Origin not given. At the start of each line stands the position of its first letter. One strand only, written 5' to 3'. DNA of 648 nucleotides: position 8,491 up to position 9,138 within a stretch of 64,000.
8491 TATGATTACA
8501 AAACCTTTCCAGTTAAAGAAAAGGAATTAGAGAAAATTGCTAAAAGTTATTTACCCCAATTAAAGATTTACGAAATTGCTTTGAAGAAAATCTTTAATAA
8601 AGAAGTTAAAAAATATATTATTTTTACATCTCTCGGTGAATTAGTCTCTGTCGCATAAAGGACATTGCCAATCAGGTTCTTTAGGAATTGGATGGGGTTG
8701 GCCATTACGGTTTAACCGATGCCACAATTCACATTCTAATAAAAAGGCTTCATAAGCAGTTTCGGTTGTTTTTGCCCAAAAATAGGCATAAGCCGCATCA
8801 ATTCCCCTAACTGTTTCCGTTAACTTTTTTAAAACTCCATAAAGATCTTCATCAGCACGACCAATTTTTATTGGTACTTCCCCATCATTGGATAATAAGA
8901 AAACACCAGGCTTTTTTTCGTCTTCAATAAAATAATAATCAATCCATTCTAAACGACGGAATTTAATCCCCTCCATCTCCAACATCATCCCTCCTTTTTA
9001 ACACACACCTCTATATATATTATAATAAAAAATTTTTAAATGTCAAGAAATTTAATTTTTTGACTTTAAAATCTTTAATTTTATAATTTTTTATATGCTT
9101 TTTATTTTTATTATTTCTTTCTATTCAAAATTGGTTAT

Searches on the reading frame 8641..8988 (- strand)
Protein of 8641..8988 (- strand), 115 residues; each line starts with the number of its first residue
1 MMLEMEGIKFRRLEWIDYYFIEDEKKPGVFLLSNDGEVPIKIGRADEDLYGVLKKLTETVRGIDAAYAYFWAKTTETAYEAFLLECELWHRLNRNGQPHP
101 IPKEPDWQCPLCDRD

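Call 3: search_protein_families(library=pfam, proteins=[window:8641-8988:-], max_evalue=0.1)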
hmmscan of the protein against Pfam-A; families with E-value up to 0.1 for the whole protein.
window:8641-8988:- (115 aa): 0 families

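Call 4: search_protein_families(library=ncbifam, proteins=[window:8641-8988:-], max_evalue=0.1)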
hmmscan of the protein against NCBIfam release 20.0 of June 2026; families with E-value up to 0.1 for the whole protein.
window:8641-8988:- (115 aa): 0 families

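Call 5: search_protein_families(library=padloc, proteins=[window:8641-8988:-], max_evalue=0.1)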
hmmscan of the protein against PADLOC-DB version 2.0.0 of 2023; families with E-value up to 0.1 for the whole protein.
window:8641-8988:- (115 aa): 0 families

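Call 6: search_protein_families(library=phrogs, proteins=[window:8641-8988:-], max_evalue=0.1)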
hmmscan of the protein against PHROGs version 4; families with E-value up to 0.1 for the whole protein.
window:8641-8988:- (115 aa): 0 families

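Call 9: find_homologous_proteins(query=window:8641-8985:-, max_evalue=0.01)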
Query window:8641-8985:- (114 aa): 4 proteins with E <= 0.01 among 5 candidates.
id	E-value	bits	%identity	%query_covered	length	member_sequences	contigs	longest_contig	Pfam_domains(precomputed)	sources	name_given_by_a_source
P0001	2.2e-69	249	92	100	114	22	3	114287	-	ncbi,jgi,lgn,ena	-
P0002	2.1e-61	223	82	100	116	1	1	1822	-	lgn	-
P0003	1.1e-35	140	57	97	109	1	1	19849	-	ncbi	-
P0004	8.6e-34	134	58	90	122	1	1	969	-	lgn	-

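Call 10: find_encoding_contigs(protein=P0001, flank=10000, max_places=6)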
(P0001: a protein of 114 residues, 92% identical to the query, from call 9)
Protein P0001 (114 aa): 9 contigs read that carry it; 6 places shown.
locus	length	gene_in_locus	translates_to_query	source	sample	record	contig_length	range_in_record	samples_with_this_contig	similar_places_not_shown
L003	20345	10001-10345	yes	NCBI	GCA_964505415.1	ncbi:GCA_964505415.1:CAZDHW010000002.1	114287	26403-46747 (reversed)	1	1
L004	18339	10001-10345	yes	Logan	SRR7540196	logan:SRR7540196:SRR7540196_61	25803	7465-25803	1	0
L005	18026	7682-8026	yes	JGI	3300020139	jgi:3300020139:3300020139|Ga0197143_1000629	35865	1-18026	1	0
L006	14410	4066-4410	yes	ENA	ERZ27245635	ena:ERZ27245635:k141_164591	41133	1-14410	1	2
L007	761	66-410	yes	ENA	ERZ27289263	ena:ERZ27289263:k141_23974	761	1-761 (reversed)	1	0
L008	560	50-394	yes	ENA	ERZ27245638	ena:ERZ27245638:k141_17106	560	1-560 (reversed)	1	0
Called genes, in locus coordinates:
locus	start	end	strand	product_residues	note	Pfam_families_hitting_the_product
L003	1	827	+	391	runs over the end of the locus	PF01053:Cys_Met_Meta_PP, PF06838:Met_gamma_lyase (weak), PF00155:Aminotran_1_2, PF00266:Aminotran_5 (weak)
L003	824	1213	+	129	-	-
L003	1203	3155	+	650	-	PF04851:ResIII (faint), PF00270:DEAD (weak), PF06733:DEAD_2, PF13307:Helicase_C_2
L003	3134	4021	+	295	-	PF04055:Radical_SAM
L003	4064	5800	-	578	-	PF18962:Por_Secre_tail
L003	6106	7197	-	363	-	PF09989:DUF2229 (weak)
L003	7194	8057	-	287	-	PF09989:DUF2229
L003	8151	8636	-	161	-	PF01927:Mut7-C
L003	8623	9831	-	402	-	PF00932:LTD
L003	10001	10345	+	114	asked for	-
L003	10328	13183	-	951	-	PF00580:UvrD-helicase, PF13245:AAA_19, PF13361:UvrD_C, PF13538:UvrD_C_2 (faint)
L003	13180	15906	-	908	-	PF21445:ADDB_N (weak), PF12705:PDDEXK_1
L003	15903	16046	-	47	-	-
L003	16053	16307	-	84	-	-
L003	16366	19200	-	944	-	PF02700:PurS (faint), PF18072:FGAR-AT_linker, PF00586:AIRS, PF02769:AIRS_C, PF00586:AIRS (weak), PF02769:AIRS_C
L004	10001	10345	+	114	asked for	-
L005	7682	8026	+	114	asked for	-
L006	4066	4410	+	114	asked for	-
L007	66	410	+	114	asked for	-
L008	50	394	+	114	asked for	-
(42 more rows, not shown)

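Call 11: find_encoding_contigs(protein=P0003, flank=10000, max_places=6)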
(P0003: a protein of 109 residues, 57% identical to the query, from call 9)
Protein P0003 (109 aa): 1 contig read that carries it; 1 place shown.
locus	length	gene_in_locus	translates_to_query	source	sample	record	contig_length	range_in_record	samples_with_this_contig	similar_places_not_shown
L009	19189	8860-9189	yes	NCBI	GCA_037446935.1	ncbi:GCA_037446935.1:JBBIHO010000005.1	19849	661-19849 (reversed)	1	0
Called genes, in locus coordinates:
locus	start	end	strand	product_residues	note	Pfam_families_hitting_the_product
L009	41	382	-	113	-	PF01242:PTPS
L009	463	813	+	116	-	PF18917:LiaI-LiaF-like_TM1 (faint)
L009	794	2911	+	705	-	PF18962:Por_Secre_tail (weak)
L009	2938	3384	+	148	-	PF04343:DUF488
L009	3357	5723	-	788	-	PF13231:PMT_2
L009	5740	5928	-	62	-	-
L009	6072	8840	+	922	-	PF18962:Por_Secre_tail (weak)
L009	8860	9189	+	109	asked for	-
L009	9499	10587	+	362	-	PF19572:PorV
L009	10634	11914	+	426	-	PF00709:Adenylsucc_synt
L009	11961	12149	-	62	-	-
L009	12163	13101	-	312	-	PF01869:BcrAD_BadFG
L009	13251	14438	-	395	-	-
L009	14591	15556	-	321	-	-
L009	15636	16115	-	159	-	-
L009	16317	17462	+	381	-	PF08486:SpoIID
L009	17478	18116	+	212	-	PF00923:TAL_FSA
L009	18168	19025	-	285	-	-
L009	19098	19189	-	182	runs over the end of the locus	-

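Call 18: search_protein_representatives(protein=window:8641-8985:-)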
Query: 114 residues. Proteins with E-value up to 0.001 (for the whole library): 74; up to 1e-10: 4; up to 1e-30: 1. The best 74 are listed.
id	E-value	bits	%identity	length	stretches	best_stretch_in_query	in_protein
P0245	1.3e-33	131.9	56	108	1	4-114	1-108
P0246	5.8e-26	107.2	49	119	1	8-110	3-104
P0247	9.0e-15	71.1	43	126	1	4-112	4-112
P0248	7.7e-13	64.8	45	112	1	3-111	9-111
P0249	1.3e-07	48.0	35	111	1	27-112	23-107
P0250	1.6e-07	47.7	47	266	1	22-111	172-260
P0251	2.2e-07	47.2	41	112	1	24-111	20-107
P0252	3.2e-07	46.7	35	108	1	23-111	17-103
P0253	6.0e-07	45.8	35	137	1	25-111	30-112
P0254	8.0e-07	45.4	36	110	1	24-112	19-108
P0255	9.9e-07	45.1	40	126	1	24-109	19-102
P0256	1.4e-06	44.6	35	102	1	23-112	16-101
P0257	2.7e-06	43.7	44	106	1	22-110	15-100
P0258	3.3e-06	43.4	44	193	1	24-112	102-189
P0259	3.6e-06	43.3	42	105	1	27-113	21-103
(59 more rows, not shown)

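Call 20: search_protein_families(library=pfam, alignment_id=A1, max_evalue=0.1)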
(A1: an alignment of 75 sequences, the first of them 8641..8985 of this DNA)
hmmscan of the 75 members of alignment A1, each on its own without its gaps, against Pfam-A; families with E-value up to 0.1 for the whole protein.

A. member 1, window:8641-8985:- (114 aa): 0 families

B. families by the number of members that match (of 75 scanned): 16 families
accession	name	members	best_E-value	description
PF01541.30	GIY-YIG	15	3.1e-09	GIY-YIG catalytic domain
PF07238.19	PilZ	5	4.5e-10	PilZ domain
PF20815.3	GIY_YIG_2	3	0.016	GIY-YIG catalytic domain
PF02891.26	zf-MIZ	3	0.053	MIZ/SP-RING zinc finger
PF20889.2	TsiV3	2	0.005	Antitoxin TsiV3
PF04810.20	zf-Sec23_Sec24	2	0.0096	Sec23/Sec24 zinc finger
PF10544.15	T5orf172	2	0.074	T5orf172 domain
PF05066.19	HARE-HTH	1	2.8e-13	HB1, ASXL, restriction endonuclease HTH domain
PF03833.19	PolC_DP2_N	1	3.3e-05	DNA polymerase II large subunit DP2, N-terminal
PF24348.1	DUF7508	1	0.0096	Domain of unknown function (DUF7508)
PF21349.2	RUBY_RBDX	1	0.015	Rubrerythrin, rubredoxin-like domain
PF16476.10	DUF5053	1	0.05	Domain of unknown function (DUF5053)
PF16988.10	Vps36-NZF-N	1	0.056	Vacuolar protein sorting 36 NZF-N zinc-finger domain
PF24676.1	DUF7656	1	0.072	Domain of unknown function (DUF7656)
PF21572.2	Nop5_56-rel_N_Arc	1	0.075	Archaeal Nop5/56-rel, N-terminal domain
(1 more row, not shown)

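Call 21: search_solved_structures(query=A1, max_evalue=10, show_alignments=2)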
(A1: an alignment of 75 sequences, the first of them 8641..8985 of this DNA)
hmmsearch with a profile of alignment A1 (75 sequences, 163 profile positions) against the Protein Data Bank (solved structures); distinct sequences matched with E-value up to 10: 25.
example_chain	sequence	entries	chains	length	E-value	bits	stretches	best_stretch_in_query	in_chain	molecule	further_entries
1yd6_A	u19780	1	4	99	0.0009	22.3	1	60-129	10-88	UvrC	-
1yd3_A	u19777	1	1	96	0.011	18.8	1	61-131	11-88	UvrABC system protein C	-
1ycz_A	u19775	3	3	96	0.018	18.1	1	61-131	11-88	UvrABC system protein C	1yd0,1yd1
1yd2_A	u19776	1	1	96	0.03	17.4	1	61-131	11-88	UvrABC system protein C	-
1yd5_A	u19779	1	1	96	0.043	16.9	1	61-129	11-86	UvrABC system protein C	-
9w1v_A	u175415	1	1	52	0.076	16.1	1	141-155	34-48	RUBREDOXIN 3796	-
1yd4_A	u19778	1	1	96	0.085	15.9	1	61-131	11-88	UvrABC system protein C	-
8tno_A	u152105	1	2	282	0.17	14.9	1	42-114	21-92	UNC_239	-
3rnc_A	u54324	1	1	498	0.53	13.3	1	28-117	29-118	Toluene o-xylene monooxygenase component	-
3rng_A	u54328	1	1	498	0.77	12.8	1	28-117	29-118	Toluene o-xylene monooxygenase component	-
3rne_A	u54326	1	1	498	0.77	12.8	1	28-117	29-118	Toluene o-xylene monooxygenase component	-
3rnf_A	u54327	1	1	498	0.77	12.8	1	28-117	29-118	Toluene o-xylene monooxygenase component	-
3rnb_A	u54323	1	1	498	0.77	12.8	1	28-117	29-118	Toluene o-xylene monooxygenase component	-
1t0q_A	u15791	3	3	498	0.77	12.8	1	28-117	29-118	toluene, o-xylene monooxygenase oxygenase subunit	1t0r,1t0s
3rn9_A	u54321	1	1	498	0.78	12.8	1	28-117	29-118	Toluene o-xylene monooxygenase component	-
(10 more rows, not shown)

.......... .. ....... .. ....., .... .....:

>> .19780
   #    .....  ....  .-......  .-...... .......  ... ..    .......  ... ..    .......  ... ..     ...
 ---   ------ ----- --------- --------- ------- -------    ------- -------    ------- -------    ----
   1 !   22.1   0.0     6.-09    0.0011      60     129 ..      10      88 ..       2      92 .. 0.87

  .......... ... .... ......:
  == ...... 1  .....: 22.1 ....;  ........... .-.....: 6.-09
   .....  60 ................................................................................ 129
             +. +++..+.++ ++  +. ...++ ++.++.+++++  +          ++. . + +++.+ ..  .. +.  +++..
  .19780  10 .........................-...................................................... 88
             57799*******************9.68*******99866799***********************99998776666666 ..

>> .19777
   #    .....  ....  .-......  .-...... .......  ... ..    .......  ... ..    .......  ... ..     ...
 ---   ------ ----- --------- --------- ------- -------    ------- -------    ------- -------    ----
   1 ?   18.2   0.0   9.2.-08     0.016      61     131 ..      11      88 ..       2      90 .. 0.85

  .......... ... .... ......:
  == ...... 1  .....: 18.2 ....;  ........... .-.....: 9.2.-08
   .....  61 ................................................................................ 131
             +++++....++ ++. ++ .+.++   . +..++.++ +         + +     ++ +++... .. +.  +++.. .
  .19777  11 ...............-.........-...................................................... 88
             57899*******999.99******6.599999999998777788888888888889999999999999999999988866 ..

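Call 48: predict_structure(alignment_id=A1)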
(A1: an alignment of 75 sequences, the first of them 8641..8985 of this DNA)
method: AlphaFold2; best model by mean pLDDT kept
length: 114 residues; sequences in the alignment: 75
mean_pLDDT: 89.4   pTM: 0.83
mean pLDDT of the five models: 89.4, 89.3, 89.2, 89.2, 87.4
residues with pLDDT >= 90: 83; 70-90: 22; 50-70: 5; < 50: 4
segments of 3 or more residues with pLDDT < 50: 1-3
pLDDT, mean of each block of 10 residues (from residue 1): 69 90 91 94 97 87 87 97 95 92 94 68
secondary structure, 60 per line:
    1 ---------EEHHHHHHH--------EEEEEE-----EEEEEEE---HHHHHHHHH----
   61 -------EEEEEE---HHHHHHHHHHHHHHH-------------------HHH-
elements in order: H12-18 E27-32 E38-44 H48-56 E68-73 H77-91
